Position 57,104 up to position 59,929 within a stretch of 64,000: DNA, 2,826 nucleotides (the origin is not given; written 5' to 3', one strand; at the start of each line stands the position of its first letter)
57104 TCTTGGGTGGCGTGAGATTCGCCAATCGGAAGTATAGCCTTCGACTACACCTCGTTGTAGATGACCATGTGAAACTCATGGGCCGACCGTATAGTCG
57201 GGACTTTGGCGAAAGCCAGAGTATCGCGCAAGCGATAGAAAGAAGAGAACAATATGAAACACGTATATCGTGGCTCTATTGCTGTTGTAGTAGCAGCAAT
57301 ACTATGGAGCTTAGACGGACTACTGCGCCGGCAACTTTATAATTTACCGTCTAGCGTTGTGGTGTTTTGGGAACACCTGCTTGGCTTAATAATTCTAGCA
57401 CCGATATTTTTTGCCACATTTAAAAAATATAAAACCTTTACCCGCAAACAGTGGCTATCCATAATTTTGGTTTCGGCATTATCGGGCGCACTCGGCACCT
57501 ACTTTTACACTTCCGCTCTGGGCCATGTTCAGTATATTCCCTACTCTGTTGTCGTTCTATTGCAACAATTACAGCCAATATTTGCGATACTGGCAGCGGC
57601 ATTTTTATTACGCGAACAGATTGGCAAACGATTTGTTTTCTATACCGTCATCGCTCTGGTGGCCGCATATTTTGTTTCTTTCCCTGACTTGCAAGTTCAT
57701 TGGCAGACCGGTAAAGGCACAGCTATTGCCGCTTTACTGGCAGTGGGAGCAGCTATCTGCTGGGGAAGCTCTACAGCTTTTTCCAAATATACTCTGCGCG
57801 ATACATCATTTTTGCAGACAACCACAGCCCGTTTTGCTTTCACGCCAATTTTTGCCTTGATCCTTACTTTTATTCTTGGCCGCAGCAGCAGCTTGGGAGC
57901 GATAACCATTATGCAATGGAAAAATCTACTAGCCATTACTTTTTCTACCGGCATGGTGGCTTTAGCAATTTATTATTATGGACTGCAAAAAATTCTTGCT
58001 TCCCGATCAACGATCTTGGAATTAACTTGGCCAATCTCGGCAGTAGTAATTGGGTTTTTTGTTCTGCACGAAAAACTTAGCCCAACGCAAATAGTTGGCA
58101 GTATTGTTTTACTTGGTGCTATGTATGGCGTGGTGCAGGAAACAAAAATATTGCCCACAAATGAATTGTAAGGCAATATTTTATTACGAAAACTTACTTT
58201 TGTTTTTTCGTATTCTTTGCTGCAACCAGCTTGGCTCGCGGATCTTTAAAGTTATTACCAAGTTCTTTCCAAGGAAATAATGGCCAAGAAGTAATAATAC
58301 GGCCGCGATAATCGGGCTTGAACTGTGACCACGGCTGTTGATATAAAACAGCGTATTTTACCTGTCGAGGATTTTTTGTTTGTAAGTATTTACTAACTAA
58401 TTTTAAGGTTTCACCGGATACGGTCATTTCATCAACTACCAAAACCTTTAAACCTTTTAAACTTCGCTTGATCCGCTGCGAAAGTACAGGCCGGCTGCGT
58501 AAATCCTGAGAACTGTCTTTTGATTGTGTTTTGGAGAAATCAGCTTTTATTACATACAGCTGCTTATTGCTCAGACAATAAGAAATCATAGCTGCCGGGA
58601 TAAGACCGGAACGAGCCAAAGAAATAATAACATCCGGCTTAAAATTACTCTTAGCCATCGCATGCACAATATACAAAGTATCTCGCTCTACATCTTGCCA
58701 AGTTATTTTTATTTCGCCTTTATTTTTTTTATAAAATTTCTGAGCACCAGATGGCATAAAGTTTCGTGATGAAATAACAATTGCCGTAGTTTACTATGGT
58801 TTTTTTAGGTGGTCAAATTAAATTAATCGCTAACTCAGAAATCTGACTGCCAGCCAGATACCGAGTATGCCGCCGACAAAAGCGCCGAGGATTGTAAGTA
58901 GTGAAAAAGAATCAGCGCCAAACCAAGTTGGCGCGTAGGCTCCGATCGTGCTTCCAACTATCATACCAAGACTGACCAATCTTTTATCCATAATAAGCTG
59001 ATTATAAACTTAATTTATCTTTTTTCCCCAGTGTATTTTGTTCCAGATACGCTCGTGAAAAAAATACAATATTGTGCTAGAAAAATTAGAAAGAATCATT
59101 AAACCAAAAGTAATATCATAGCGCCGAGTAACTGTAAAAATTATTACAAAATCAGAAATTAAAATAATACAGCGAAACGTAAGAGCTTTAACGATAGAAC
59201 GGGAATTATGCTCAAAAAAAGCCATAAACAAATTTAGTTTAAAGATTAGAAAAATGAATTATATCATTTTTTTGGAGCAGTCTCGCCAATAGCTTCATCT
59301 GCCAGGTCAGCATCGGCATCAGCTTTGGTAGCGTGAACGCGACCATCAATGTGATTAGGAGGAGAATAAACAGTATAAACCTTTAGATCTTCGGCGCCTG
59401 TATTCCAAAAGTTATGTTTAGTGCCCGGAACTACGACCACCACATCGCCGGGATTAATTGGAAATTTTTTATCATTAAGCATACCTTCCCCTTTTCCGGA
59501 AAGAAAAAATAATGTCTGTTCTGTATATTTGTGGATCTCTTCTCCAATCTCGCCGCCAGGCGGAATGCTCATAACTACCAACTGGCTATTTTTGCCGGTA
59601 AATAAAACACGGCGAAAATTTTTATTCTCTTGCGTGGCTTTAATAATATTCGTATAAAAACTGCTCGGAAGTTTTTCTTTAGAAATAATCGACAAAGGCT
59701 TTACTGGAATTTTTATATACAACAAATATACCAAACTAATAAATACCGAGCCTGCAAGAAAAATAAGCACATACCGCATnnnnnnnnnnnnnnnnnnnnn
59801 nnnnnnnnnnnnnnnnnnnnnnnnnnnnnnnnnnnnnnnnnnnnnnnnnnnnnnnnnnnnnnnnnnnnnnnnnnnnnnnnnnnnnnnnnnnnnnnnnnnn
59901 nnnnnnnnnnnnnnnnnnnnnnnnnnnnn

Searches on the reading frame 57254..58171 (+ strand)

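Call 43: search_protein_families(library=pfam, proteins=[window:57254-58171:+], max_evalue=0.01)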
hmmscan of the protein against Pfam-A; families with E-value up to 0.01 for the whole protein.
window:57254-58171:+ (305 aa): 1 family
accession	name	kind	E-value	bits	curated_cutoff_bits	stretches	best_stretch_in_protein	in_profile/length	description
PF00892.27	EamA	-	2e-38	132.2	28.2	2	158-294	2-134/135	EamA-like transporter family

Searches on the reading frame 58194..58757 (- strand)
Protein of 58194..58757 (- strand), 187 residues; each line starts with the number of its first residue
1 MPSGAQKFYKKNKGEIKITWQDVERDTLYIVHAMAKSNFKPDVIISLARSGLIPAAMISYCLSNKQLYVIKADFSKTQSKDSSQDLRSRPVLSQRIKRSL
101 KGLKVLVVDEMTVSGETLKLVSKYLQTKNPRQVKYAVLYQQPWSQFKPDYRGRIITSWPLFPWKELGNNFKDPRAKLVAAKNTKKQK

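Call 43: search_protein_families(library=pfam, proteins=[window:58194-58757:-], max_evalue=0.01)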
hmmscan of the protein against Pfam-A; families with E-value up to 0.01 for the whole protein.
window:58194-58757:- (187 aa): 1 family
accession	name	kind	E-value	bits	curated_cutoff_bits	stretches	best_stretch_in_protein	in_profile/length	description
PF00156.33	Pribosyltran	-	4.7e-17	62.2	26.3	1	37-164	26-152/158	Phosphoribosyl transferase domain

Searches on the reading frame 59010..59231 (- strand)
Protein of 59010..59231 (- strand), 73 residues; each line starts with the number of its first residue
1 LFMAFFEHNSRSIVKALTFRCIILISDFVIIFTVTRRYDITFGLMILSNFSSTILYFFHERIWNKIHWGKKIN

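Call 43: search_protein_families(library=pfam, proteins=[window:59010-59231:-], max_evalue=0.01)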
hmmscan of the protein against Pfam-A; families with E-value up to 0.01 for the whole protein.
window:59010-59231:- (73 aa): 1 family
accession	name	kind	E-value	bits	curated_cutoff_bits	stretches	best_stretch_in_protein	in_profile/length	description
PF09834.14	DUF2061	-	2.5e-11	44.3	23.1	1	13-64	1-52/52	Predicted membrane protein (DUF2061)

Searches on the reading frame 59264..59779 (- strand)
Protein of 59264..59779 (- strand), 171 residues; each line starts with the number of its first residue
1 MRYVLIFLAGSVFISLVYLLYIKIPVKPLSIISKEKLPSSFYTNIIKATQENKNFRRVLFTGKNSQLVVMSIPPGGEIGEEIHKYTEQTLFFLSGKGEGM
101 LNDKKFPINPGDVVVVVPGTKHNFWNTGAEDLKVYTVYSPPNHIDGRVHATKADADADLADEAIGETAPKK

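Call 43: search_protein_families(library=pfam, proteins=[window:59264-59779:-], max_evalue=0.01)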
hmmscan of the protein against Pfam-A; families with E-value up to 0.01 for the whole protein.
window:59264-59779:- (171 aa): 3 families
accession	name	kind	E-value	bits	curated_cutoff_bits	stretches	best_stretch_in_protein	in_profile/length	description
PF07883.17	Cupin_2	-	5.3e-16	58.5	27.2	1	69-138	2-70/70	Cupin domain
PF02311.25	AraC_binding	-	5.8e-06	26.5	21.1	1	91-146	28-83/135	AraC-like ligand binding domain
PF00190.28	Cupin_1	-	0.0011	19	22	1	69-143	37-118/151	Cupin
